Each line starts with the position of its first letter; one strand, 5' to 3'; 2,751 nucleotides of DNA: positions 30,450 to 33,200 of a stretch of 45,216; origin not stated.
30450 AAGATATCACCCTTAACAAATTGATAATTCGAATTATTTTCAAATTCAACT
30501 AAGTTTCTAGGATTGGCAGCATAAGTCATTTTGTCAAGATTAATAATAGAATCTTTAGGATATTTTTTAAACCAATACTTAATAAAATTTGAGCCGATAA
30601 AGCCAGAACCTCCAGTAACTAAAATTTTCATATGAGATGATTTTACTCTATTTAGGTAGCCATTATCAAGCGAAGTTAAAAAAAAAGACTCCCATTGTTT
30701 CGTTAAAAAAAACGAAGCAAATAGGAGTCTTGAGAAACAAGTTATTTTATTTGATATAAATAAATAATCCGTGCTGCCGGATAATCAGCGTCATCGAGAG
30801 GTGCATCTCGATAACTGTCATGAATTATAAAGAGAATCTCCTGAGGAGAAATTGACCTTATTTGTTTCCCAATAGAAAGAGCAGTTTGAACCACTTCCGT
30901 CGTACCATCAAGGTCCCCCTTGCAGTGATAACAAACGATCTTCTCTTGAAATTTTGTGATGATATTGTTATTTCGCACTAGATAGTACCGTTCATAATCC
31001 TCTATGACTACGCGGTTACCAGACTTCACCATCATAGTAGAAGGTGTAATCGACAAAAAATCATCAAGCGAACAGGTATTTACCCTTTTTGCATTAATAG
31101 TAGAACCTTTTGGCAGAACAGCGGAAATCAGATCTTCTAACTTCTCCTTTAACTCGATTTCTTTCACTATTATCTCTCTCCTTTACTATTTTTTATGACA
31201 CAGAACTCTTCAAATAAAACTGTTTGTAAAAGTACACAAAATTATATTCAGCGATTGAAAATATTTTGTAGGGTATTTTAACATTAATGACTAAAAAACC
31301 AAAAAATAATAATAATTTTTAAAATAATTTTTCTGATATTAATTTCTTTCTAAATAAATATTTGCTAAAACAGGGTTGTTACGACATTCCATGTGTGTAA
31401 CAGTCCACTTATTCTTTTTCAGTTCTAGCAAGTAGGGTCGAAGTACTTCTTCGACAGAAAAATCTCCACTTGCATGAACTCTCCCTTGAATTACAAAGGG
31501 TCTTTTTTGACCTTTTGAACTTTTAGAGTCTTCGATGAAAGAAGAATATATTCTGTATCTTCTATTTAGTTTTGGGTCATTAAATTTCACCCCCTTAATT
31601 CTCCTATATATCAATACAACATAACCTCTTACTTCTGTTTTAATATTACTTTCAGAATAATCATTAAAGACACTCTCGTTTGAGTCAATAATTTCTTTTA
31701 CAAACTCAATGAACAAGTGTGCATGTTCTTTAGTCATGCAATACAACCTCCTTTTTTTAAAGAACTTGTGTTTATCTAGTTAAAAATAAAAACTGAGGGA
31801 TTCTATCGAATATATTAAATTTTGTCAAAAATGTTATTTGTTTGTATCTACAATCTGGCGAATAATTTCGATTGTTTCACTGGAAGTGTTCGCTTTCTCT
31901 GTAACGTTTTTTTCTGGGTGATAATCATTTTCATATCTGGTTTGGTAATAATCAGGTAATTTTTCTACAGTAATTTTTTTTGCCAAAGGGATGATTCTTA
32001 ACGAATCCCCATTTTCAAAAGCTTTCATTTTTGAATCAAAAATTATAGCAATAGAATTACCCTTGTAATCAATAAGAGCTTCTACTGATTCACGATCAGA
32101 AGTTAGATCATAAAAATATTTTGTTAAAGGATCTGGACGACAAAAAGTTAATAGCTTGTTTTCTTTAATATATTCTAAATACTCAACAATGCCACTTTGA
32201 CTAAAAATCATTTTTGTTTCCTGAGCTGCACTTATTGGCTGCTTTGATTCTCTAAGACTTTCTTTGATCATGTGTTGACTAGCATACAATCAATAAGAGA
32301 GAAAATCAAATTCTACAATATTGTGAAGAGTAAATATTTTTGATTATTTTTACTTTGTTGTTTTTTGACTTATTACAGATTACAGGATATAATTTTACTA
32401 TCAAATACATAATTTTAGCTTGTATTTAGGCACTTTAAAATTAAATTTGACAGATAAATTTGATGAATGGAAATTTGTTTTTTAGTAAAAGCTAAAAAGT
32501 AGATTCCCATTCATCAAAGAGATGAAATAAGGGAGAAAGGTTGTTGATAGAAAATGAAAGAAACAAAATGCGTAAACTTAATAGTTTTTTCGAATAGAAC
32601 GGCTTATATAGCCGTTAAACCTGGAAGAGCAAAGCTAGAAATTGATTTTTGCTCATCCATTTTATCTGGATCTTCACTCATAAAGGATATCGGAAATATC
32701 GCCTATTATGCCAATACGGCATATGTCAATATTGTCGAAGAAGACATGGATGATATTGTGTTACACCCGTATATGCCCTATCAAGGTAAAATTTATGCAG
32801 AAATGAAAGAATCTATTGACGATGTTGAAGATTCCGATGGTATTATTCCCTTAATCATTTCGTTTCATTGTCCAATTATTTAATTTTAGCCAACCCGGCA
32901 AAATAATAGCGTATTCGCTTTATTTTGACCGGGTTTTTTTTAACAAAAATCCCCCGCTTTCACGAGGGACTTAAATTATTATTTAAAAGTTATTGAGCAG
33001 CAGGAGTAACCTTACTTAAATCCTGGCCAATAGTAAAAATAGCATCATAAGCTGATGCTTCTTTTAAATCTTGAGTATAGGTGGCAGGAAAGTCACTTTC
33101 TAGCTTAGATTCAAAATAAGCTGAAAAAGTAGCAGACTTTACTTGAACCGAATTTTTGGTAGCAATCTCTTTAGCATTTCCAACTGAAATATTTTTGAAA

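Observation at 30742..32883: Four orphan small genes organised as independent promoter-ORF-terminator units: candidate undescribed module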

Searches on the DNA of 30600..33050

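Call 96: search_rna_families(source=window, start=30600, end=33050, threshold=evalue, max_evalue=1)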
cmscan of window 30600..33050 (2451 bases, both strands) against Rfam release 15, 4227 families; matches with E-value up to 1: 2.
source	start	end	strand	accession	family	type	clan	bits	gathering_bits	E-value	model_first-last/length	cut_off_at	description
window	32462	32517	+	RF03474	mir-4766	Gene; miRNA;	-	21.7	72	0.47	1-56/56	no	mir-4766 microRNA precursor family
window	31818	31866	+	RF03995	mir-7957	Gene; miRNA;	-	21.4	76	0.82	1-59/59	no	mir-7957 microRNA precursor family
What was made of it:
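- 32459..32518 (+): 27-bp hairpin in the roughly 160-nt 5' leader of D, with no U-tract after it. No Rfam match (call 96).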
